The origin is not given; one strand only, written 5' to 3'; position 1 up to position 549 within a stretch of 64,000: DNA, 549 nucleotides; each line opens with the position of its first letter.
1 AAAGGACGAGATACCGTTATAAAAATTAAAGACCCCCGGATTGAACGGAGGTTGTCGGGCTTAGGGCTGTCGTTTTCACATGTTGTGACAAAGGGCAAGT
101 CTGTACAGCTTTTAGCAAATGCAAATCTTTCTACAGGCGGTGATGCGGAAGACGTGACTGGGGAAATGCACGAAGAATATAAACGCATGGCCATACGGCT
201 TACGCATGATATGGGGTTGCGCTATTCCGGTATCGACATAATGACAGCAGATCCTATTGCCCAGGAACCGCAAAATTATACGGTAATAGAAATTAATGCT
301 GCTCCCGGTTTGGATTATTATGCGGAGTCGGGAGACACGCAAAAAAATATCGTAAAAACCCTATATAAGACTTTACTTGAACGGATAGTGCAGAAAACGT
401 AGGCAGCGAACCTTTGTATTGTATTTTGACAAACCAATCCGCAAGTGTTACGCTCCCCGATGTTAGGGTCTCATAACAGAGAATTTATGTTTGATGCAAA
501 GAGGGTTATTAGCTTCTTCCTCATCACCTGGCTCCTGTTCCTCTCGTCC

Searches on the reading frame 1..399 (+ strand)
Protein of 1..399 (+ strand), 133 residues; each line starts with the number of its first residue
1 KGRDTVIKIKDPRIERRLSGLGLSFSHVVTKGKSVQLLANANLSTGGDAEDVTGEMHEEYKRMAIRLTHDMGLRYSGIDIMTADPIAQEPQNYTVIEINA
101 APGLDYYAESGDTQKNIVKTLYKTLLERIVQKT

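Call 46: search_protein_families(library=pfam, proteins=[window:1-399:+], max_evalue=0.001)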
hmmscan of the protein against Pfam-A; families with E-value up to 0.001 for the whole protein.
window:1-399:+ (133 aa): 1 family
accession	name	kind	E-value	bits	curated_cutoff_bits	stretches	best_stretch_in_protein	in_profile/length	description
PF08443.16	RimK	-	2.4e-08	34.3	21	1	41-109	114-174/188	RimK-like ATP-grasp domain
